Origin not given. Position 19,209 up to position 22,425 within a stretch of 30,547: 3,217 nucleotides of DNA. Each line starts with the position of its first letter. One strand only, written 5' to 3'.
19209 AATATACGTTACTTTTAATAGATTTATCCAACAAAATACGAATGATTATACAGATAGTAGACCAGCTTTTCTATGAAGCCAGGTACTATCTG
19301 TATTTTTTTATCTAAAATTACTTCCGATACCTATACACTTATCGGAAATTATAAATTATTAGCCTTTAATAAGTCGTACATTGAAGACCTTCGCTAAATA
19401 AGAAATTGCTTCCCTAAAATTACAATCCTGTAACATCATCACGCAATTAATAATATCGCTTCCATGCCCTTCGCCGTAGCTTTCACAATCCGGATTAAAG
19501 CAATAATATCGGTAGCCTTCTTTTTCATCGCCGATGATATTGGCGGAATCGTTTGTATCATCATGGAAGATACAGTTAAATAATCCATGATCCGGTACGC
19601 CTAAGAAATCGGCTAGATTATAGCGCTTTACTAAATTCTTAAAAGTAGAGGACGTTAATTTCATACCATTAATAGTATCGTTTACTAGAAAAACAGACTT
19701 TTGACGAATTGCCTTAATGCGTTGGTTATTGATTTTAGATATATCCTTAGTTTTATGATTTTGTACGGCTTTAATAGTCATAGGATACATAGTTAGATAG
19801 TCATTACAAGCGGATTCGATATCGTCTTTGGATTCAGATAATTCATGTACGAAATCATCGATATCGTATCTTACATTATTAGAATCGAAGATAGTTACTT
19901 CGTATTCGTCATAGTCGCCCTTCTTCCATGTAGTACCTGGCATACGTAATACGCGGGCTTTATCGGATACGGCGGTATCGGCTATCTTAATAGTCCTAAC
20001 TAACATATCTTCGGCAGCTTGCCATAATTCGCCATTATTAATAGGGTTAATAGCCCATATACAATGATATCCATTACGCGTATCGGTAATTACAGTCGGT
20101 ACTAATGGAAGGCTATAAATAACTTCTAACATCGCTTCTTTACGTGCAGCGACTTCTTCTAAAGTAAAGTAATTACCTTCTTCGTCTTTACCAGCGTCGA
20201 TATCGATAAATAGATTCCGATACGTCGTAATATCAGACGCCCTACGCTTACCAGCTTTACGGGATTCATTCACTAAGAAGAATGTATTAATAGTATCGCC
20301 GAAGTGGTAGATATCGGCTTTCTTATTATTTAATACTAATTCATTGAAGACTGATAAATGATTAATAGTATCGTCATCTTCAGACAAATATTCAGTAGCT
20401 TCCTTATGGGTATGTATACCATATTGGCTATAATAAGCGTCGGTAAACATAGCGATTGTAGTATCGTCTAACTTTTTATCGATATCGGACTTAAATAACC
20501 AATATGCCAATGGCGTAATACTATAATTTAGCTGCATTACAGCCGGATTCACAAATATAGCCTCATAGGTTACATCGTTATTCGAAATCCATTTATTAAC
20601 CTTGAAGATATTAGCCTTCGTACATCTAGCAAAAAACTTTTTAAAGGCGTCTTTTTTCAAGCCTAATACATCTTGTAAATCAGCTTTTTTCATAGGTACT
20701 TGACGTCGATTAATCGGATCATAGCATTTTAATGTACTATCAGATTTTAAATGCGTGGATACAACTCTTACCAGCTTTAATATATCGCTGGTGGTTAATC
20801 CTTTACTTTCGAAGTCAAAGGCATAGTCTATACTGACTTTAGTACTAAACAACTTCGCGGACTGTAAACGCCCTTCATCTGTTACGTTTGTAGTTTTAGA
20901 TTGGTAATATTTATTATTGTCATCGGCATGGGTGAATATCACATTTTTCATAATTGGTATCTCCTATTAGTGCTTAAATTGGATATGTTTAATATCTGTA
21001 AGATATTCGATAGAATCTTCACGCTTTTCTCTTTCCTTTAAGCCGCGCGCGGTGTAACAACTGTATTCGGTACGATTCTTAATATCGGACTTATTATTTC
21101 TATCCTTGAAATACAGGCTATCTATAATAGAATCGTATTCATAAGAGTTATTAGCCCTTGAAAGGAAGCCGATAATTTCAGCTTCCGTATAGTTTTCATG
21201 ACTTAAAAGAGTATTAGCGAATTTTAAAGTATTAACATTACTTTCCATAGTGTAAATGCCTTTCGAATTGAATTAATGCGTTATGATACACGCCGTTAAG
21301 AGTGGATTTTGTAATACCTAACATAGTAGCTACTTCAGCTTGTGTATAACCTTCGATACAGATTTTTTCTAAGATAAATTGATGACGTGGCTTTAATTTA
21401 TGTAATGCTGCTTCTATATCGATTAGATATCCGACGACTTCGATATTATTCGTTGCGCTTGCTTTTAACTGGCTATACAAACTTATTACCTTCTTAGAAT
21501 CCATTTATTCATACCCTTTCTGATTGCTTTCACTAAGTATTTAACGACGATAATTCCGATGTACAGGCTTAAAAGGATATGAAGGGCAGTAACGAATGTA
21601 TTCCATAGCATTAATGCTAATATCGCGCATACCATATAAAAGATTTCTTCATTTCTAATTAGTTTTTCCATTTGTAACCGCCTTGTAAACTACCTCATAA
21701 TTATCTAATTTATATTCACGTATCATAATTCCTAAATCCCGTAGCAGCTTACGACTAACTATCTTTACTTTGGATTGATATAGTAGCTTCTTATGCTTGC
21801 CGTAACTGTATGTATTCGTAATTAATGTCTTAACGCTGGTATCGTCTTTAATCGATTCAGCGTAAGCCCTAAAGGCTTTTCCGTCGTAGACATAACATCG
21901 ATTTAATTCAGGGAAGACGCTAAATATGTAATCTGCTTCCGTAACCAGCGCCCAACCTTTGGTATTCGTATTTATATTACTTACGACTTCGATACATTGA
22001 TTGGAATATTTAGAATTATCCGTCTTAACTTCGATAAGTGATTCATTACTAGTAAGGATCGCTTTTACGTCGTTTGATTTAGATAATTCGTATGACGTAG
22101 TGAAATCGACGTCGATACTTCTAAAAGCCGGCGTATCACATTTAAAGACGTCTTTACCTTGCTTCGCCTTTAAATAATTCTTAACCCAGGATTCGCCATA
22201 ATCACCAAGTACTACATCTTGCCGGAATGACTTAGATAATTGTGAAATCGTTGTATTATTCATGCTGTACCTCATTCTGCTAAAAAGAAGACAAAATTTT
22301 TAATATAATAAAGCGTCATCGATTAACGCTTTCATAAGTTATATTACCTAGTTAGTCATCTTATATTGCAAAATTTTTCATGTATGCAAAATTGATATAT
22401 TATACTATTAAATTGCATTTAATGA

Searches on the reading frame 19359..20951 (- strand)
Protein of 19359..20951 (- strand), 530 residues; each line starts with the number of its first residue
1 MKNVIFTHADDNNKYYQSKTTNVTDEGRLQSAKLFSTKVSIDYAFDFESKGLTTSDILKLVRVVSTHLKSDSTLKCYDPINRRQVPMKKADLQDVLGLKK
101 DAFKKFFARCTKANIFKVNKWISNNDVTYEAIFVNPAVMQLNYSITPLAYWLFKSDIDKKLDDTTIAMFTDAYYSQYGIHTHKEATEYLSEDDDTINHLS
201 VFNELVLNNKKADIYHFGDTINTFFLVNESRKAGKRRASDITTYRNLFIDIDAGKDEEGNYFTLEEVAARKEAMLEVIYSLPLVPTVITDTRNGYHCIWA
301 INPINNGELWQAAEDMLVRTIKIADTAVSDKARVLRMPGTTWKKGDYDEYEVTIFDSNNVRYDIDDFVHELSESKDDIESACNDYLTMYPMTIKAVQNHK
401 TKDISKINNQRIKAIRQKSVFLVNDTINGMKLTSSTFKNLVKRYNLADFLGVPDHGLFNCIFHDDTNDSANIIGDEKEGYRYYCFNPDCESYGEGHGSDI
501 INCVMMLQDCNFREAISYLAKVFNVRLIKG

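Call 11: search_protein_families(library=pfam, proteins=[window:19359-20951:-], max_evalue=0.01)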
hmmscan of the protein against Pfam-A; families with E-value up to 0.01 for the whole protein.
window:19359-20951:- (530 aa): 2 families
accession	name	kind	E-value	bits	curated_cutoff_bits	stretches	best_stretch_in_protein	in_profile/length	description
PF01807.25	Zn_ribbon_DnaG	-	0.00016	21.9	24.9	1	460-526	36-92/98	CHC2 zinc finger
PF16793.10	RepB_primase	-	0.00085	19.7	24.3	1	235-349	49-151/186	RepB DNA-primase N-terminal domain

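Call 12: search_protein_families(library=phrogs, proteins=[window:19359-20951:-], max_evalue=0.001)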
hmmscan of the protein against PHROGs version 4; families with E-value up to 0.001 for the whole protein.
window:19359-20951:- (530 aa): 6 families
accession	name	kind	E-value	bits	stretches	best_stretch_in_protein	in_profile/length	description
phrog_25531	-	unknown function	6e-12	46.1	1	360-528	177-331/617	-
phrog_2478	-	DNA, RNA and nucleotide metabolism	3.4e-10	39.7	1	209-374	42-218/854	DNA polymerase/primase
phrog_11992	-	unknown function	3.3e-08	35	1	449-526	19-86/177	-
phrog_3123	-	unknown function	7.3e-06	25.8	1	235-376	77-199/583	-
phrog_25314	-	unknown function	1e-05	25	1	233-346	92-208/1010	-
phrog_10514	-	DNA, RNA and nucleotide metabolism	5e-05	22.7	1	235-406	69-217/750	DNA primase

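Call 47: search_dna_similar(query=window:19359-20951:-, collection=plasmids, mode=protein, max_rows=12)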
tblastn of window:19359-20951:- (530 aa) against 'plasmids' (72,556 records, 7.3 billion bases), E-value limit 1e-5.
Records with a match: 13; places in all: 14; records where one place covers at least 80% of the query: 1.
Best place of each record, by identity: <60% 13.
By first word of the organism name: Paraclostridium 10; Selenomonas 1; Anoxybacillus 1; Clostridium 1.
By predicted mobility (MOB-suite, as given by PLSDB): non-mobilizable 13.
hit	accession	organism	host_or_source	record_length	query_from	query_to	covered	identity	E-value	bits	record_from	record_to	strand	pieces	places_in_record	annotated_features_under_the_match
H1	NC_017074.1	Selenomonas ruminantium subsp. lactilytica TAM6421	-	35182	68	530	87%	25.5%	2e-38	157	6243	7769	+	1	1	hypothetical protein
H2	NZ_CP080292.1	Paraclostridium sordellii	Trichechus manatus,isolate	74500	225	416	36%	27.1%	2e-7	62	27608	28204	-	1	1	DNA-binding response regulator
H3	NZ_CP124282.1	Paraclostridium sordellii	Procyon lotor,whole organism,intestine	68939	189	346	30%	30.5%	5e-7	61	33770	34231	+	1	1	hypothetical protein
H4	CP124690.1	Paraclostridium bifermentans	Whole organism,peat soil sample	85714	190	340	28%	30.4%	2e-7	62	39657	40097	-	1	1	DNA-binding response regulator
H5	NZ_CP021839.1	Anoxybacillus flavithermus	Powdered milk,Milk powder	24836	219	373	29%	29.3%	2e-6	58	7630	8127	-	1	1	hypothetical protein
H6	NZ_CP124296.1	Paraclostridium sordellii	Vulpes vulpes,whole organism,intestine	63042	225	346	23%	33.6%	4e-7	61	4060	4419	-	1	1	replication protein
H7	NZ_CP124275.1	Paraclostridium sordellii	Vulpes vulpes,whole organism,intestine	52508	225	346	23%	33.6%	5e-7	61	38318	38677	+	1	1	replication protein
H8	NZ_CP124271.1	Paraclostridium sordellii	Vulpes vulpes,whole organism,intestine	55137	225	346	23%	33.6%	1e-6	59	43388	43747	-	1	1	replication protein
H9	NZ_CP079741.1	Paraclostridium bifermentans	whole organism,soil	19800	222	340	22%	32.8%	2e-7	61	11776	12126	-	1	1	hypothetical protein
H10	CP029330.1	Clostridium beijerinckii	cell culture,Woodchip bioreactor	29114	236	340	20%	36.4%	2e-6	58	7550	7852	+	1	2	replication protein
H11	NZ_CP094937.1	Paraclostridium bifermentans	Homo sapiens,feces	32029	222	340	22%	32.0%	8e-7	60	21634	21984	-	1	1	DNA-binding response regulator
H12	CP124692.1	Paraclostridium bifermentans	Whole organism,peat soil sample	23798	222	340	22%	31.3%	4e-6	57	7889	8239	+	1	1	DNA-binding response regulator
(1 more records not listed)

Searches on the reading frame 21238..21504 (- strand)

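Call 11: search_protein_families(library=pfam, proteins=[window:21238-21504:-], max_evalue=0.01)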
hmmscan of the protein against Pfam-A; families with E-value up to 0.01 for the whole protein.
window:21238-21504:- (88 aa): 6 families
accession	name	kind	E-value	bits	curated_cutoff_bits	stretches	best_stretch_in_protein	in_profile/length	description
PF04545.22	Sigma70_r4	-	2e-07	30.8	24.1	1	33-76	1-44/50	Sigma-70, region 4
PF08281.18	Sigma70_r4_2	-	8.5e-07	29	25.7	1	29-69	3-43/54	Sigma-70, region 4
PF01381.28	HTH_3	-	0.00065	20.1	23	1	52-70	9-27/55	Helix-turn-helix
PF16509.11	KORA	-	0.00069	20.2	26.7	1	33-83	12-61/84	TrfB plasmid transcriptional repressor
PF07638.17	Sigma70_ECF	-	0.0026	18.1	21.1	1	29-83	128-182/185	ECF sigma factor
PF13384.12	HTH_23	-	0.0028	17.9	24.6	1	51-71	16-36/50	Homeodomain-like domain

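Call 12: search_protein_families(library=phrogs, proteins=[window:21238-21504:-], max_evalue=0.001)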
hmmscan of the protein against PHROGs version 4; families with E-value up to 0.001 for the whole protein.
window:21238-21504:- (88 aa): 4 families
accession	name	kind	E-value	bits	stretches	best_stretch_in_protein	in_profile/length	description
phrog_1740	-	transcription regulation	6.2e-08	32.6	1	18-83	150-215/567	RNA polymerase sigma factor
phrog_248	-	transcription regulation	1.2e-06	29.7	1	16-86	69-139/161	transcriptional activator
phrog_13787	-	unknown function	0.0001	23.5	1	29-80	114-164/172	-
phrog_351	-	transcription regulation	0.00021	21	1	28-77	667-719/928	RNA polymerase sigma factor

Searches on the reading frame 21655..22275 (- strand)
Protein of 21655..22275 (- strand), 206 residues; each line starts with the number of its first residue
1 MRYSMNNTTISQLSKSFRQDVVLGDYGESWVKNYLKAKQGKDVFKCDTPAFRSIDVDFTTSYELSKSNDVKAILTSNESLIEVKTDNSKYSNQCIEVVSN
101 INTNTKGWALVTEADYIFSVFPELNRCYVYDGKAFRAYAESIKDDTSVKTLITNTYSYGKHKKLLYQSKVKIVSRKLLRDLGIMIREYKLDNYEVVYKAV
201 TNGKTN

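Call 11: search_protein_families(library=pfam, proteins=[window:21655-22275:-], max_evalue=0.01)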
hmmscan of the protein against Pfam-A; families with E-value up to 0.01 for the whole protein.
window:21655-22275:- (206 aa): 0 families

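Call 12: search_protein_families(library=phrogs, proteins=[window:21655-22275:-], max_evalue=0.001)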
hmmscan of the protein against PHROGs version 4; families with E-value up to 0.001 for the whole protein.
window:21655-22275:- (206 aa): 1 family
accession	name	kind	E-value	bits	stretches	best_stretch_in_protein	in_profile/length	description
phrog_13596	-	unknown function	5.2e-05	24.3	1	55-145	10-101/131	-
